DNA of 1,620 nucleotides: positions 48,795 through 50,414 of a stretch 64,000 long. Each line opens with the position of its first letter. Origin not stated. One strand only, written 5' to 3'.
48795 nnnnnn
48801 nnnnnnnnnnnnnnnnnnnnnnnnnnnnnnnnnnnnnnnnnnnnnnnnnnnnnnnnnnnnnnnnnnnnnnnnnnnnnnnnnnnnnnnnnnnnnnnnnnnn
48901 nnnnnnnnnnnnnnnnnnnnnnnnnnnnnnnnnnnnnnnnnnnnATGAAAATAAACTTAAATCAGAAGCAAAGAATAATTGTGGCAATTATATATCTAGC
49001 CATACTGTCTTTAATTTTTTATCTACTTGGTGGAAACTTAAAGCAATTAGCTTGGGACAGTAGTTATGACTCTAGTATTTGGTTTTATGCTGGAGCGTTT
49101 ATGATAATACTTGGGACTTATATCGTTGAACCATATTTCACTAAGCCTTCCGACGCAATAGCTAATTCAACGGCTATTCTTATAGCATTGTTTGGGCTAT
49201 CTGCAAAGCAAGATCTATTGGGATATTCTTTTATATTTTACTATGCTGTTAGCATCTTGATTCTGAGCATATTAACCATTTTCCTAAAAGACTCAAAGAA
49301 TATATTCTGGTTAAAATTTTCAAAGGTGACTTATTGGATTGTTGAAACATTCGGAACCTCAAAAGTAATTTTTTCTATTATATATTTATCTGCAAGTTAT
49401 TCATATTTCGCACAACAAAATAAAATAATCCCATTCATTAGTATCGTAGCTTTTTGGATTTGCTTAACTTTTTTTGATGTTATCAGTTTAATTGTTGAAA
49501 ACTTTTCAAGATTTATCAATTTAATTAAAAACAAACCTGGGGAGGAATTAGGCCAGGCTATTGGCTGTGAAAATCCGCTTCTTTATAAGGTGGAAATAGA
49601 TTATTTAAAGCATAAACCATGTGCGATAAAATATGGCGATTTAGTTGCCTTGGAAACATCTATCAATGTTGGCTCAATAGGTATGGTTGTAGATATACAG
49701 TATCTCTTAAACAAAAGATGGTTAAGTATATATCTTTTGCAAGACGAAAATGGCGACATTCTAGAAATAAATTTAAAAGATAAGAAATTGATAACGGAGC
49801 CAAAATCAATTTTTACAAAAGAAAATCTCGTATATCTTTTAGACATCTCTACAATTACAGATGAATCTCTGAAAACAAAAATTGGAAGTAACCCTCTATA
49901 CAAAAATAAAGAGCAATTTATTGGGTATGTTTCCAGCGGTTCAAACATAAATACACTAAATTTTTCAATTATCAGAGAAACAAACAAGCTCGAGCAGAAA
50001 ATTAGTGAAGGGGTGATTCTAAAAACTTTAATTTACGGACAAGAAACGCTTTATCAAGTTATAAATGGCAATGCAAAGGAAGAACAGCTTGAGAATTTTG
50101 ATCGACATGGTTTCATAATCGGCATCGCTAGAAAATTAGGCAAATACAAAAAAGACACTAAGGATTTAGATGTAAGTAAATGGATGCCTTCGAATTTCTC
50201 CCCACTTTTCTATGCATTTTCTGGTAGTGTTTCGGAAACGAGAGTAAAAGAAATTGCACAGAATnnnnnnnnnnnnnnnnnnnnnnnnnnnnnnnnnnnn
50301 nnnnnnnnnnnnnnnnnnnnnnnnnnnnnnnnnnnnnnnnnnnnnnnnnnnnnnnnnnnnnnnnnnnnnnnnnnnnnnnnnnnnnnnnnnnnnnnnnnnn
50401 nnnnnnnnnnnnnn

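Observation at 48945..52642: Membrane-anchored HerA/FtsK-like ATPase plus Pif1-family helicase pair beside an R-M/vsr cluster: candidate uncharacterised defence or DNA-translocation module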

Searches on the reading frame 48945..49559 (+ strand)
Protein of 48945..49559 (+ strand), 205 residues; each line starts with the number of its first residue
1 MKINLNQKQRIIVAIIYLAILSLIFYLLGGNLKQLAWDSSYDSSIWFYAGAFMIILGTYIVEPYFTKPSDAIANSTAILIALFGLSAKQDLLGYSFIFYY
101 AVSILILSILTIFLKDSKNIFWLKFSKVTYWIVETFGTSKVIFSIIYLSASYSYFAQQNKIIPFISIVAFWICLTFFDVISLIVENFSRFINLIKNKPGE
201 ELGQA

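Call 83: predict_structure(alignment_id=A5)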
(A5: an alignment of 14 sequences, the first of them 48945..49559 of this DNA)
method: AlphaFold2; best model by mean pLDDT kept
length: 205 residues; sequences in the alignment: 14
mean_pLDDT: 80.0   pTM: 0.72
mean pLDDT of the five models: 80.0, 79.9, 78.1, 74.8, 64.9
residues with pLDDT >= 90: 35; 70-90: 136; 50-70: 22; < 50: 12
segments of 3 or more residues with pLDDT < 50: 36-40, 200-205
pLDDT, mean of each block of 10 residues (from residue 1): 76 88 77 51 67 85 84 88 74 87 94 90 91 89 87 76 83 81 82 64 45
secondary structure, 60 per line:
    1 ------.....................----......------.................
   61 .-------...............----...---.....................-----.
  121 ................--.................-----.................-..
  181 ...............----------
elements in order: H7-27 H32-37 H44-61 H69-83 H94-114 H120-136 H139-155 H161-177 H179-195

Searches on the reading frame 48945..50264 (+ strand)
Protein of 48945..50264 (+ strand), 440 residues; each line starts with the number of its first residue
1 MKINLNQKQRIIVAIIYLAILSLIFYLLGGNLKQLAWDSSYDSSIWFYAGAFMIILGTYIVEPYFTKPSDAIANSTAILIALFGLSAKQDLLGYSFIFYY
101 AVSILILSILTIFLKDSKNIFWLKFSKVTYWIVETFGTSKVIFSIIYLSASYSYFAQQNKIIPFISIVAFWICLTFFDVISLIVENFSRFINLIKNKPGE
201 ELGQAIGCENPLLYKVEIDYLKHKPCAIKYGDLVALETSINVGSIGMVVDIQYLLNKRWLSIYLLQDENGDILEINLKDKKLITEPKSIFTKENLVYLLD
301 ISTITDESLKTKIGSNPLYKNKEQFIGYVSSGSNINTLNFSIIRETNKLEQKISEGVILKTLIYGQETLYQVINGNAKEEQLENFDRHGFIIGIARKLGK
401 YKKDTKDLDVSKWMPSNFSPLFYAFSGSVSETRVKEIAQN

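Call 70: search_protein_representatives(protein=window:48945-50264:+)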
Query: 440 residues. Proteins with E-value up to 0.001 (for the whole library): 454; up to 1e-10: 241; up to 1e-30: 40. The best 150 are listed.
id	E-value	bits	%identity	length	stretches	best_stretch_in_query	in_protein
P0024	7.6e-167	572.2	59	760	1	3-440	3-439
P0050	1.6e-134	465.7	50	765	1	2-426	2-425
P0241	1.0e-95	337.8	42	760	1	2-424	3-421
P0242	4.3e-88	312.8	43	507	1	3-424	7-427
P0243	2.5e-86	306.9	42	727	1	1-438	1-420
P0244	1.0e-83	298.3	40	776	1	5-438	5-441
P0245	3.8e-80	286.6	41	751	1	1-423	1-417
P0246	3.8e-79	283.3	38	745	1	4-431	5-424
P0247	1.8e-76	274.5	39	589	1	1-426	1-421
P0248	1.0e-75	271.9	39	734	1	8-424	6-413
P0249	2.7e-71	257.4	38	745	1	2-440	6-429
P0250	1.8e-66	241.6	39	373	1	5-325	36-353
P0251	1.9e-64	234.9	34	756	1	6-424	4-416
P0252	1.1e-63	232.3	35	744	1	6-438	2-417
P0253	2.8e-63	231.0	37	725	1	5-439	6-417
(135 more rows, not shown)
